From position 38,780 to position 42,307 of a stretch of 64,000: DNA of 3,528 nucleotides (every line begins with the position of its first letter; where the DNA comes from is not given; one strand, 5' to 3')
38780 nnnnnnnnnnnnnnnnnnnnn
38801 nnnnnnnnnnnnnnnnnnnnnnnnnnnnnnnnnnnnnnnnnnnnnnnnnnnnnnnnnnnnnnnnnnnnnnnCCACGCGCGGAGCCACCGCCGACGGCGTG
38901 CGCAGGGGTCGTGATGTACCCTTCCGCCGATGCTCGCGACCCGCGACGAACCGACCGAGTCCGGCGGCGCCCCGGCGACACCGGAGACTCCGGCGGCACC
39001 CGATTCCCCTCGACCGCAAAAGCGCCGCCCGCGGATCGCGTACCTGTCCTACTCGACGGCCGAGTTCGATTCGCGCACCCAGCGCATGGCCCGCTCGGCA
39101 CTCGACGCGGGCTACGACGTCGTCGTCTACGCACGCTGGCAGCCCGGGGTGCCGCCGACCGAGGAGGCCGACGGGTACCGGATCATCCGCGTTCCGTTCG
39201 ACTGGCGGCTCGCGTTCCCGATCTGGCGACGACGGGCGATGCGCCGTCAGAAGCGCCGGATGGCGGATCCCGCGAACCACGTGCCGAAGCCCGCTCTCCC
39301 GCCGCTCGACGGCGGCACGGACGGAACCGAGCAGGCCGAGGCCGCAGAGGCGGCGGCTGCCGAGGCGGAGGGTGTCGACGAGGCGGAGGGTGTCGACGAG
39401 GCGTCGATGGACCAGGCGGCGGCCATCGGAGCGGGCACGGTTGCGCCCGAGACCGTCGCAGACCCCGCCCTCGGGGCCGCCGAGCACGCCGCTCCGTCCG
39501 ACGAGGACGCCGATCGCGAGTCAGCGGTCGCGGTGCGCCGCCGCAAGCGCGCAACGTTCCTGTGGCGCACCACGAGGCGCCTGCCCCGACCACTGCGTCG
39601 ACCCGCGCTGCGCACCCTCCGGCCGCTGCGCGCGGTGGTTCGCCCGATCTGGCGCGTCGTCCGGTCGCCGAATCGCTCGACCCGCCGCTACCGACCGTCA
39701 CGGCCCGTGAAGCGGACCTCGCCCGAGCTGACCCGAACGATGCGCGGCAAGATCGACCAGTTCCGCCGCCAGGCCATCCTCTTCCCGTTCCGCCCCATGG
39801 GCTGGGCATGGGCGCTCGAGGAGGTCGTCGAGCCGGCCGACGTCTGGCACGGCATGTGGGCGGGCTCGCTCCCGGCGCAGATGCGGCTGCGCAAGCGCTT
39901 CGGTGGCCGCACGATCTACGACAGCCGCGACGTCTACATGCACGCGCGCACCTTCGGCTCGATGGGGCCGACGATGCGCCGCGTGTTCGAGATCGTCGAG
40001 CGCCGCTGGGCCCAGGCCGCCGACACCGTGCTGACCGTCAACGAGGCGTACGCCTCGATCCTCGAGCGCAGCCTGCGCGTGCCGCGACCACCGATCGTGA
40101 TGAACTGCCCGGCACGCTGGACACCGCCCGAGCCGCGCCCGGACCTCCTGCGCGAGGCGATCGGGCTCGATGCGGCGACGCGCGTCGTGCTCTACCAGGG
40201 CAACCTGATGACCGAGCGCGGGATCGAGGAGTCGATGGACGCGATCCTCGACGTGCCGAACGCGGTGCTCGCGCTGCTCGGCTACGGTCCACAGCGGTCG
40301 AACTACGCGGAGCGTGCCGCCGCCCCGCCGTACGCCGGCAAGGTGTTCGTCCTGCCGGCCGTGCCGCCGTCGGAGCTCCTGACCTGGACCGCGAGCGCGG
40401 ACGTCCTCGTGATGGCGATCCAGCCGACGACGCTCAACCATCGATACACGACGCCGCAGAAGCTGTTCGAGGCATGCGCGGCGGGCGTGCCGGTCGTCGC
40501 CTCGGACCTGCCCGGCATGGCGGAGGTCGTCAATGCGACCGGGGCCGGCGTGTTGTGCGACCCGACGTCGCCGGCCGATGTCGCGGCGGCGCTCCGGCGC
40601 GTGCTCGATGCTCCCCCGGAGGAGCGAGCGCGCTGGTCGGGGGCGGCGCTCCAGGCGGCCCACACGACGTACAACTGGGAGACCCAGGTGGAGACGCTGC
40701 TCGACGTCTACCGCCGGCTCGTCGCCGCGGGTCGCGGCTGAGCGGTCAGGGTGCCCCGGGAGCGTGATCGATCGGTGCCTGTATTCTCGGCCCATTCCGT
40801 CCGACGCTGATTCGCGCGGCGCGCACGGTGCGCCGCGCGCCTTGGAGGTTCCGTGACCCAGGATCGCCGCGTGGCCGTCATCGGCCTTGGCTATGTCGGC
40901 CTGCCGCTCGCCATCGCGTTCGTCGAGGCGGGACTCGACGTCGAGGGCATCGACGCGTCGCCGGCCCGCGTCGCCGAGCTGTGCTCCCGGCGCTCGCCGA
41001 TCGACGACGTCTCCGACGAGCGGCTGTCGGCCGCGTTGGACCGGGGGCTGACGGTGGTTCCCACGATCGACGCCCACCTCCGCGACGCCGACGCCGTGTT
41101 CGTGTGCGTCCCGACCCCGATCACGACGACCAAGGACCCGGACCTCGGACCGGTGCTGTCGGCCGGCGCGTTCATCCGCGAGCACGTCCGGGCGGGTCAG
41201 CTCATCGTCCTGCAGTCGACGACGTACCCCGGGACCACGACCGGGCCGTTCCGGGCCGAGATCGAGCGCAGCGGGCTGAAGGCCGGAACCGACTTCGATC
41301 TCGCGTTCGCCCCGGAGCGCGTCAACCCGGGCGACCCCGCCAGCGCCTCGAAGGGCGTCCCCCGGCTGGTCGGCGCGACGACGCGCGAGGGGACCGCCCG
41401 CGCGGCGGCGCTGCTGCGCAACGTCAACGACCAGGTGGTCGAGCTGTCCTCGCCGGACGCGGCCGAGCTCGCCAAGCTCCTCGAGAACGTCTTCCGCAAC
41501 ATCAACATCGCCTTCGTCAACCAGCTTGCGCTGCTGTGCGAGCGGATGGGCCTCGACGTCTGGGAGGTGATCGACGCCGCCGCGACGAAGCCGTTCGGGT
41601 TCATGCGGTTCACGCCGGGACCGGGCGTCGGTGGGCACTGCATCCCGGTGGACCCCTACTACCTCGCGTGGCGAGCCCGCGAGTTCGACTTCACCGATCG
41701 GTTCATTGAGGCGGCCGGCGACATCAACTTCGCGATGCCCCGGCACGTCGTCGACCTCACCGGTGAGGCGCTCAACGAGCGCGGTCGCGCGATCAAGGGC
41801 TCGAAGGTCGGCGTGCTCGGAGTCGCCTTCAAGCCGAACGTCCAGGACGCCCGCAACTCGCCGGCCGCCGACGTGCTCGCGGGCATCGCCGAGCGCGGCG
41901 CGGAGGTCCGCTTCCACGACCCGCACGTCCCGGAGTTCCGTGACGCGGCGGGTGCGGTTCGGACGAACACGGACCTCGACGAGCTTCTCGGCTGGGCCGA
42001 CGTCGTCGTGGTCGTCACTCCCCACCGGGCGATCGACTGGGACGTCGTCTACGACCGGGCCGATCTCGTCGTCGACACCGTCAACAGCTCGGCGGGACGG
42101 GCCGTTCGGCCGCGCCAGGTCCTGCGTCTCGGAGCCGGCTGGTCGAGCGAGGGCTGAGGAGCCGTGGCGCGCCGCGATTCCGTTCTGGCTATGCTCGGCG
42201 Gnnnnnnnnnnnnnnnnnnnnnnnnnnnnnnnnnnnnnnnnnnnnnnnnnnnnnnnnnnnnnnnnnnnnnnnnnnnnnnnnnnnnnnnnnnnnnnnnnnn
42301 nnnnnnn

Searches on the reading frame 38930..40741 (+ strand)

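Call 6: search_protein_families(library=pfam, proteins=[window:38930-40741:+], max_evalue=0.01)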
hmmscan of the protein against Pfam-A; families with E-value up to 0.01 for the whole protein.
window:38930-40741:+ (603 aa): 5 families
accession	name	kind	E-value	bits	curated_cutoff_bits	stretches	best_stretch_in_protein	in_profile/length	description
PF00534.26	Glycos_transf_1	-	8.4e-21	74.7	26.4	1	408-573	6-169/172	Glycosyl transferases group 1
PF13692.12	Glyco_trans_1_4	-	3.1e-18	66.8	27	1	418-560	2-141/142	Glycosyl transferases group 1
PF13524.12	Glyco_trans_1_2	-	3.5e-09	37.2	25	1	462-592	27-144/144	Glycosyl transferase-like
PF13439.12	Glyco_transf_4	-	4.7e-06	27.2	28.5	1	277-390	50-160/170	Glycosyltransferase Family 4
PF13579.12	Glyco_trans_4_4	-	2.4e-05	25.2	29.7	1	279-392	49-155/158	Glycosyl transferase 4-like domain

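Call 7: search_protein_families(library=ncbifam, proteins=[window:38930-40741:+], max_evalue=0.001)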
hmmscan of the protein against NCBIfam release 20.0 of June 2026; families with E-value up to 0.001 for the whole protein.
window:38930-40741:+ (603 aa): 18 families
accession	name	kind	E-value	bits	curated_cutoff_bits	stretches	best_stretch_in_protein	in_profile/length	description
TIGR04063.1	stp3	hypoth_equivalog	1.1e-19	70.6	442.05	1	349-598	143-396/397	TIGR04063 family PEP-CTERM/XrtA system glycosyltransferase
NF053787.1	GlcN_PG_synth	equivalog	3.5e-16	59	480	1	398-598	178-360/361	N-acetylglucosaminyl phosphatidylglycerol synthase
TIGR04047.1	MSMEG_0565_glyc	hypoth_equivalog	8.2e-12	44.9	259.85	1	362-596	137-373/373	MSMEG_0565 family glycosyltransferase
TIGR03449.1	mycothiol_MshA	equivalog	8.9e-12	44.6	462.5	1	411-598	214-404/406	D-inositol-3-phosphate glycosyltransferase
NF047684.1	TeichurnBiosyTuaC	equivalog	1.2e-10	40.9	550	1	361-598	162-390/391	teichuronic acid biosynthesis protein TuaC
TIGR03999.1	thiol_BshA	equivalog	2.7e-10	39.7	273.7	1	408-598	190-374/375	N-acetyl-alpha-D-glucosaminyl L-malate synthase BshA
NF007640.0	PRK10307.1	subfamily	3.7e-10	39.3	276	1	348-592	156-402/411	WcaI family glycosyltransferase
TIGR02472.1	sucr_P_syn_N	equivalog_domain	6.9e-10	38.3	576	1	511-592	356-436/439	sucrose-phosphate synthase, putative, glycosyltransferase domain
NF041876.1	EPS_EpsE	equivalog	8e-09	35.2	400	1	471-590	277-389/389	exopolysaccharide biosynthesis GT4 family glycosyltransferase EpsE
TIGR02149.1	glgA_Coryne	subfamily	7.3e-08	31.9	302.4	1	396-597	182-390/391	glycogen synthase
TIGR03088.1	stp2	hypoth_equivalog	1.1e-07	31.2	409.05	1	507-597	284-373/374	TIGR03088 family PEP-CTERM/XrtA system glycosyltransferase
NF038298.1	EPS_HpsO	equivalog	2.1e-07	30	575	1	400-598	185-388/388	hormogonium polysaccharide biosynthesis glycosyltransferase HpsO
NF012028.0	PRK15484.1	subfamily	1.8e-05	24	618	1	404-587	180-368/380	lipopolysaccharide N-acetylglucosaminyltransferase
NF038295.1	EPS_HpsP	equivalog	2.9e-05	23.3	550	1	514-597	306-387/388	hormogonium polysaccharide biosynthesis glycosyltransferase HpsP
TIGR02470.1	sucr_synth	equivalog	3.2e-05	22.3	810.4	1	512-593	660-744/784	sucrose synthase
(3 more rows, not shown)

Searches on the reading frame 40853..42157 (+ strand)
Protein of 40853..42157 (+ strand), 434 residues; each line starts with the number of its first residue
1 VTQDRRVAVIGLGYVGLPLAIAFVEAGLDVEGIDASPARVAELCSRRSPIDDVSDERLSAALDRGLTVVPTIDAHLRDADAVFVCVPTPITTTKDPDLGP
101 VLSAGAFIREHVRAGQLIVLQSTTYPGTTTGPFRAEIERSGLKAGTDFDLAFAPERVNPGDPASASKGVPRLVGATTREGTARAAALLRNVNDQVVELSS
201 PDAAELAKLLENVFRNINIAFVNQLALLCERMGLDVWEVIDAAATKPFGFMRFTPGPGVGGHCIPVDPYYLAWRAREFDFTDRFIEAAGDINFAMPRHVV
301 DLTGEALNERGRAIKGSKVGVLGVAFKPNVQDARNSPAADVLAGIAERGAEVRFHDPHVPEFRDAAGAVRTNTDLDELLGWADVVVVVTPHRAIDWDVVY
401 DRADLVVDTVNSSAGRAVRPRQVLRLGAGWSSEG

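Call 6: search_protein_families(library=pfam, proteins=[window:40853-42157:+], max_evalue=0.01)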
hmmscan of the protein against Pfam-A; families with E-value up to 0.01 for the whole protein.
window:40853-42157:+ (434 aa): 11 families
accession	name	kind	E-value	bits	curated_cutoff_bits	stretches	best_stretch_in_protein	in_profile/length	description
PF03721.20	UDPG_MGDP_dh_N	-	3.6e-33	115.2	27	1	6-182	2-181/187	UDP-glucose/GDP-mannose dehydrogenase family, NAD binding domain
PF00984.24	UDPG_MGDP_dh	-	3.3e-32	110.9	25.4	1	203-292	2-92/94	UDP-glucose/GDP-mannose dehydrogenase family, central domain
PF03720.21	UDPG_MGDP_dh_C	-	6.9e-22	78.2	30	1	320-411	1-99/103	UDP-glucose/GDP-mannose dehydrogenase family, UDP binding domain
PF03446.21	NAD_binding_2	-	2.8e-08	34.4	21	1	6-130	1-101/161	NAD binding domain of 6-phosphogluconate dehydrogenase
PF02826.25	2-Hacid_dh_C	-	5.7e-06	26.3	25.1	0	342-391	52-101/178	D-isomer specific 2-hydroxyacid dehydrogenase, NAD binding domain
PF01210.29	NAD_Gly3P_dh_N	-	1.3e-05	25.7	23.1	1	7-91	2-82/158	NAD-dependent glycerol-3-phosphate dehydrogenase N-terminus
PF03807.23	F420_oxidored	-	0.00031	21.7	21.6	0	6-89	1-70/94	NADP oxidoreductase coenzyme F420-dependent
PF02737.24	3HCDH_N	-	0.00045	20.6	22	1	7-44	2-39/180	3-hydroxyacyl-CoA dehydrogenase, NAD binding domain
PF01408.29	GFO_IDH_MocA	-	0.00058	21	24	0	6-88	2-72/120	Oxidoreductase family, NAD-binding Rossmann fold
PF02558.23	ApbA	-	0.00077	19.5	22.2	1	7-104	1-92/150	Ketopantoate reductase PanE/ApbA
PF13241.12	NAD_binding_7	-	0.0032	18.4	22.1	0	3-88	6-71/104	Putative NAD(P)-binding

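Call 7: search_protein_families(library=ncbifam, proteins=[window:40853-42157:+], max_evalue=0.001)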
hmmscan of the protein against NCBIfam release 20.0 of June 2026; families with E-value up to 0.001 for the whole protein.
window:40853-42157:+ (434 aa): 15 families
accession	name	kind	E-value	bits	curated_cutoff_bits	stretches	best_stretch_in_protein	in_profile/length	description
TIGR03026.1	NDP-sugDHase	subfamily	1.5e-117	392.9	189.8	1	6-411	2-413/413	nucleotide sugar dehydrogenase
NF040825.1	UDPMaNacDH_Arch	equivalog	2.1e-71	241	750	1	6-399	2-385/418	UDP-N-acetyl-D-mannosamine dehydrogenase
NF008286.0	PRK11064.1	equivalog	9.5e-64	215.5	459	1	5-394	4-399/420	UDP-N-acetyl-D-mannosamine dehydrogenase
NF011729.0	PRK15182.1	equivalog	2e-54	185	592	1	5-360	7-358/425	Vi polysaccharide biosynthesis UDP-N-acetylglucosamine C-6 dehydrogenase TviB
NF047673.2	TeichurnBiosyTuaD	equivalog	1.7e-46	159.3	700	1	5-394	2-390/439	UDP-glucose 6-dehydrogenase TuaD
NF041297.1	UDPGDh_AglM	equivalog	5.8e-46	157.3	670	1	6-397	2-393/429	UDP-glucose 6-dehydrogenase AglM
NF011631.0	PRK15057.1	equivalog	7.9e-14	51.6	757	1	7-387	3-365/388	UDP-glucose 6-dehydrogenase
TIGR01505.1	tartro_sem_red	equivalog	5.9e-07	29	340.75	0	6-45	1-40/291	2-hydroxy-3-oxopropionate reductase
TIGR01692.1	HIBADH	equivalog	8.1e-07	28.7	291.6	1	52-261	26-222/288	3-hydroxyisobutyrate dehydrogenase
NF043037.1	ThreonDh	equivalog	6.9e-06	25.7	350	1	4-46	2-44/297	L-threonate dehydrogenase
NF012005.0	PRK15461.1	equivalog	1.3e-05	24.5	348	0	164-236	127-199/298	sulfolactaldehyde 3-reductase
NF004783.0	PRK06129.1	equivalog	8.7e-05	22.1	347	1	5-87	3-91/315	3-hydroxyacyl-CoA dehydrogenase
NF042925.1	FHMPC_DH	equivalog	0.00014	21.2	500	1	6-88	2-87/304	5-formyl-3-hydroxy-2-methylpyridine 4-carboxylate 5-dehydrogenase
NF008592.0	PRK11559.1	equivalog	0.00027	20.3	397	0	6-49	4-47/296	2-hydroxy-3-oxopropionate reductase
NF000942.0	PRK00094.1-4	subfamily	0.00043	19.6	257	0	5-101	3-95/334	NAD(P)H-dependent glycerol-3-phosphate dehydrogenase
